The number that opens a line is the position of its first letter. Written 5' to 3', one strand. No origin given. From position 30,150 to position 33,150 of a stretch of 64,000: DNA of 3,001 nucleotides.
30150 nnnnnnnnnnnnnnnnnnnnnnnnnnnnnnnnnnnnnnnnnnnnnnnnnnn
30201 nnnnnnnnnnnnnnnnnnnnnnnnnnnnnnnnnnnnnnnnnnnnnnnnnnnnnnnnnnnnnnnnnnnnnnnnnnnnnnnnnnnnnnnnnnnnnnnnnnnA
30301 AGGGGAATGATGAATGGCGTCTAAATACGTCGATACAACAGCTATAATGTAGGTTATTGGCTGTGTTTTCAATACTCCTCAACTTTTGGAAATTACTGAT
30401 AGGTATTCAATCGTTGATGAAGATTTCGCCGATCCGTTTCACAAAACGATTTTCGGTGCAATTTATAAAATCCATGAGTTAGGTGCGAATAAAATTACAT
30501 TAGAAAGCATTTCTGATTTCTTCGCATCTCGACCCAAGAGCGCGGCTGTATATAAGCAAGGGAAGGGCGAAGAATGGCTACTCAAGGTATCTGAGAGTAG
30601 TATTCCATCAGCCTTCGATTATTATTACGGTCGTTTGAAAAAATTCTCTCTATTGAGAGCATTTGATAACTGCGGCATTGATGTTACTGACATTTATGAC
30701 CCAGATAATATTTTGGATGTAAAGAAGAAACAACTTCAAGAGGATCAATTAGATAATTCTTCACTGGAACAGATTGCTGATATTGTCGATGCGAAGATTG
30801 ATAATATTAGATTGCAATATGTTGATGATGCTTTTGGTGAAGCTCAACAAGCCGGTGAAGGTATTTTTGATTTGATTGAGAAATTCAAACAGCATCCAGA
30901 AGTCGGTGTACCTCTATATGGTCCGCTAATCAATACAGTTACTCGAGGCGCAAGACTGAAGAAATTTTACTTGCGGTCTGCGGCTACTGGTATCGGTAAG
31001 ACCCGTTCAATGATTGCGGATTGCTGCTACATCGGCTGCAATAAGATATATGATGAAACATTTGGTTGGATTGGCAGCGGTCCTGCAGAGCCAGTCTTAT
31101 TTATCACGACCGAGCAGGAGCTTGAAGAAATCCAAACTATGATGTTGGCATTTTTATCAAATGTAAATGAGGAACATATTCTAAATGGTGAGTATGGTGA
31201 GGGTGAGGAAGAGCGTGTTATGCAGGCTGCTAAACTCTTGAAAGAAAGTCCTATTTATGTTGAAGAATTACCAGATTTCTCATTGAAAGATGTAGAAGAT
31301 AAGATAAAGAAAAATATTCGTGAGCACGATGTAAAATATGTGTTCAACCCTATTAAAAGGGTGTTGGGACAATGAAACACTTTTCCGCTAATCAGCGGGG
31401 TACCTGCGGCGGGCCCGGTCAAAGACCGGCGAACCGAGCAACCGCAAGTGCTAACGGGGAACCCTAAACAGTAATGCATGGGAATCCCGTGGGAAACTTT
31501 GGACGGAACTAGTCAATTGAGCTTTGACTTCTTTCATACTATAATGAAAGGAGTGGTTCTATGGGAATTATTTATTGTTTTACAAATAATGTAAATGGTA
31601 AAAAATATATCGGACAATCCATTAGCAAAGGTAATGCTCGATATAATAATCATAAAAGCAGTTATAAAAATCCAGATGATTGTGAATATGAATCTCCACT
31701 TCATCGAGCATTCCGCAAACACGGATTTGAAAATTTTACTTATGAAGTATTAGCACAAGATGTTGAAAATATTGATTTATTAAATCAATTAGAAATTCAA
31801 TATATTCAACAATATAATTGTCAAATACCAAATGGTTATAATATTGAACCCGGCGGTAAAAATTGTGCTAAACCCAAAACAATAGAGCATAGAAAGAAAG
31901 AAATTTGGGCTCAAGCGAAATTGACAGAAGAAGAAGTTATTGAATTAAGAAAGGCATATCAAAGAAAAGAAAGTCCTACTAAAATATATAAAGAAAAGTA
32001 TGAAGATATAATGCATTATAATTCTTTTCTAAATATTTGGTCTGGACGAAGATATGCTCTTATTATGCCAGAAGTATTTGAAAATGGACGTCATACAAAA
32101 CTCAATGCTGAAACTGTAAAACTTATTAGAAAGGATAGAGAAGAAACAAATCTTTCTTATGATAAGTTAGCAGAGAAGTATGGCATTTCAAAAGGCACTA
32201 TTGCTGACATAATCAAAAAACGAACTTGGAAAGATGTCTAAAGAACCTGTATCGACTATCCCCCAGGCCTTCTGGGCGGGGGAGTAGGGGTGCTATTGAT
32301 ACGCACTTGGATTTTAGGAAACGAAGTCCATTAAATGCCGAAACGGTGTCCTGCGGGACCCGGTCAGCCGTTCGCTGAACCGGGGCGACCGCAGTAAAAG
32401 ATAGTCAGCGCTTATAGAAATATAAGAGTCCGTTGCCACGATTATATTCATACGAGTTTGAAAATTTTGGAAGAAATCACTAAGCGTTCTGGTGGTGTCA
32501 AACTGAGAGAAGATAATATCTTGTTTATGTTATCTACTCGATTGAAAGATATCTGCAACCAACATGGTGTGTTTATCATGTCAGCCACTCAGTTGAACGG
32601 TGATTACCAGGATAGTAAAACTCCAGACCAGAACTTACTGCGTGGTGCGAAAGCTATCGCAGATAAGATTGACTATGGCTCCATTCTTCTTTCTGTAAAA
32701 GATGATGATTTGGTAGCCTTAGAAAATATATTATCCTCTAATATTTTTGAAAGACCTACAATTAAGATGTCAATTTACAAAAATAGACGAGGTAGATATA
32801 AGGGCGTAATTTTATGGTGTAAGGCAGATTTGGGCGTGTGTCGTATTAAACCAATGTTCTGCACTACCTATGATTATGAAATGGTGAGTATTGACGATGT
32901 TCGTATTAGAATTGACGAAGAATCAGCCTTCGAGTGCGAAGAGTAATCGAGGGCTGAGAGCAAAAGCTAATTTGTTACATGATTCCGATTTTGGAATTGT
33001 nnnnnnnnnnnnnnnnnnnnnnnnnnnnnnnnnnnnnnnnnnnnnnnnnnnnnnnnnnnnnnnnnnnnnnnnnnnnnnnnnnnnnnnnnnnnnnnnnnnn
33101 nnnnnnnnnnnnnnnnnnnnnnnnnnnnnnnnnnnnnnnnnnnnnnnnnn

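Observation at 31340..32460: Group I intron with a GIY-YIG HEG splitting the DnaB-like helicase gene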

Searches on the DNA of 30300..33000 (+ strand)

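Call 4: search_rna_families(source=window, start=31200, end=32600, threshold=evalue, max_evalue=10, show_alignments=5)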
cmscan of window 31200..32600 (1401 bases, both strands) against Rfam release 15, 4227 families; matches with E-value up to 10: 3.
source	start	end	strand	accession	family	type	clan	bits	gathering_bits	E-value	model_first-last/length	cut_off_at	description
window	32212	32250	+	RF02765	Ysr209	Gene; sRNA;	-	17.1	59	6.5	1-46/46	no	Yersinia sRNA 209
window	31286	31303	+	RF01905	HOTAIR_2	Gene; lncRNA;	-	16.6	60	0.4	52-69/69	no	HOTAIR conserved region 2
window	32092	32121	+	RF02248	Six3os1_3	Gene; lncRNA;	-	12.8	40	2.2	46-75/75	no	Six3os1 conserved region 3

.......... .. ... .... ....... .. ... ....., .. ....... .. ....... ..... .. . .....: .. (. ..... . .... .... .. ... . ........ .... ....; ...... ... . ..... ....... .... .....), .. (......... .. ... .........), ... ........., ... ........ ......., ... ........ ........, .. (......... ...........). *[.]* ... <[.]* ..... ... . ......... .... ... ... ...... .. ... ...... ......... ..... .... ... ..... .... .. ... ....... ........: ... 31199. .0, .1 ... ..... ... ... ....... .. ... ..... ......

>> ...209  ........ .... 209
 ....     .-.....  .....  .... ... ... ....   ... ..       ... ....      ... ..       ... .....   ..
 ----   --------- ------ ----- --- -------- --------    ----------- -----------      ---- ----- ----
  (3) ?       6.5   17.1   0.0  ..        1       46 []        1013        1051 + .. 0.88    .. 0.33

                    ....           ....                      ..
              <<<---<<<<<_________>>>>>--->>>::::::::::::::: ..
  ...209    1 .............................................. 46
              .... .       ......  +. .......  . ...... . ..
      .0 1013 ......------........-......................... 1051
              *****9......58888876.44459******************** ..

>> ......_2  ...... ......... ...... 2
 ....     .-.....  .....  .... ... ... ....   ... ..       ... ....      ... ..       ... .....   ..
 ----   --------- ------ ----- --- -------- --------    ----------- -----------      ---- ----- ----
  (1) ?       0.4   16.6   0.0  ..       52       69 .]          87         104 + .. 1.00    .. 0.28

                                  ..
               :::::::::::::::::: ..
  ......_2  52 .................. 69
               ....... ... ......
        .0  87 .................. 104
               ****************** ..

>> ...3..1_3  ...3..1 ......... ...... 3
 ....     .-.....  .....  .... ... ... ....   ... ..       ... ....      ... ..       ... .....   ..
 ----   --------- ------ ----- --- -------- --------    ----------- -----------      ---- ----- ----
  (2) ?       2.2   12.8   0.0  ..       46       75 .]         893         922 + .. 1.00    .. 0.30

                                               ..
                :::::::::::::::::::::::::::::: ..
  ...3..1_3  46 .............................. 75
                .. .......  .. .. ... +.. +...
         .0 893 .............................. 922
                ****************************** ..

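Call 6: search_dna_similar(query=window:30300-33000:+, collection=phages, mode=distant, max_rows=30)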
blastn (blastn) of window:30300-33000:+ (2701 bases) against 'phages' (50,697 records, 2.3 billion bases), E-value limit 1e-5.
Records with a match: 10; places in all: 11; records where one place covers at least 80% of the query: 0.
Best place of each record, by identity: 80-90% 6; 60-80% 4.
By first word of the organism name: Enterococcus 5; Prevotella 5.
By host as written in the record: Prevotella sp. 5; Enterococcus faecalis 2; Enterococcus faecium 2; Enterococcus faecium 374iF1 (22) 1.
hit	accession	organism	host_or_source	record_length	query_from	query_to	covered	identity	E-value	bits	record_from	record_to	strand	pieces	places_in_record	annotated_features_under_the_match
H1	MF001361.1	Enterococcus phage EF5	Enterococcus faecalis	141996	2141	2374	9%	66.7%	2e-7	65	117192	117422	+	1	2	hypothetical protein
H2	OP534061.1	Enterococcus phage H1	Enterococcus faecium 374iF1 (22)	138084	2141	2374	9%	66.7%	2e-7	65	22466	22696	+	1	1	helicase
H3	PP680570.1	Enterococcus phage VRE9_4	Enterococcus faecium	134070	2141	2373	9%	67.0%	2e-8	68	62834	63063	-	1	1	DnaB-like replicative helicase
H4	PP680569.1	Enterococcus phage VRE9_3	Enterococcus faecium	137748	2141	2364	8%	67.4%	6e-9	70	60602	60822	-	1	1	DnaB-like replicative helicase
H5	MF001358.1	Enterococcus phage EF1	Enterococcus faecalis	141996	1939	2044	4%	80.2%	1e-16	95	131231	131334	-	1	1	hypothetical protein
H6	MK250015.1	Prevotella phage Lak-A1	Prevotella sp.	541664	1979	2044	2%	84.8%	1e-10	75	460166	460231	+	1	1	record has no annotation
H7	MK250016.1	Prevotella phage Lak-A1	Prevotella sp.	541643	1979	2044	2%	84.8%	1e-10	75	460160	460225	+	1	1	record has no annotation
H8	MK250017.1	Prevotella phage Lak-A1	Prevotella sp.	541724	1979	2044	2%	84.8%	1e-10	75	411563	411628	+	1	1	record has no annotation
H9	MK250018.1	Prevotella phage Lak-A1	Prevotella sp.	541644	1979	2044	2%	84.8%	1e-10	75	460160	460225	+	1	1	record has no annotation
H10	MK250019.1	Prevotella phage Lak-A2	Prevotella sp.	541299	1979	2044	2%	84.8%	1e-10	75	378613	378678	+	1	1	record has no annotation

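Call 8: get_annotated_region(hit=H5, flank=2500)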
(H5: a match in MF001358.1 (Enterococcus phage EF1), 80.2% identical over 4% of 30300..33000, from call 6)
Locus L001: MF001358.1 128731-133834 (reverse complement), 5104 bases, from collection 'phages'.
description: Enterococcus phage EF1, partial genome.
organism: Enterococcus phage EF1 (NCBI taxid 2025813)
taxonomy: Viruses; Duplodnaviria; Heunggongvirae; Uroviricota; Caudoviricetes
host: Enterococcus faecalis; source: -; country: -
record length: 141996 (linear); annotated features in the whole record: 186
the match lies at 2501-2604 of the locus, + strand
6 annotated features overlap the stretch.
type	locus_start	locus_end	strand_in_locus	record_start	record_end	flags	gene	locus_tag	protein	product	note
CDS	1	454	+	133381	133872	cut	-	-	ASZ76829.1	HNH homing endonuclease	HNH homing endonuclease # Phage intron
CDS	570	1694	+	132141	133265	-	-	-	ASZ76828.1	DNA polymerase III alpha subunit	-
CDS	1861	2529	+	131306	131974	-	-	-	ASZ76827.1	hypothetical protein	-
CDS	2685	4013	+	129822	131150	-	-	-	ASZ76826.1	hypothetical protein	-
CDS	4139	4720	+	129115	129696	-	-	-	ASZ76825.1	hypothetical protein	-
CDS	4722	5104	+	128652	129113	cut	-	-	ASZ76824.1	hypothetical protein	-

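Call 9: get_annotated_region(hit=H6, flank=2500)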
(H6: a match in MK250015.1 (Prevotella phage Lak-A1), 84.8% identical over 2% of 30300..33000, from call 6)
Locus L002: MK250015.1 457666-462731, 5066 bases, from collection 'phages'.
description: MAG: Prevotella phage Lak-A1, complete genome.
organism: Prevotella phage Lak-A1 (NCBI taxid 2491281)
taxonomy: Viruses; Duplodnaviria; Heunggongvirae; Uroviricota; Caudoviricetes
host: Prevotella sp.; source: human feces; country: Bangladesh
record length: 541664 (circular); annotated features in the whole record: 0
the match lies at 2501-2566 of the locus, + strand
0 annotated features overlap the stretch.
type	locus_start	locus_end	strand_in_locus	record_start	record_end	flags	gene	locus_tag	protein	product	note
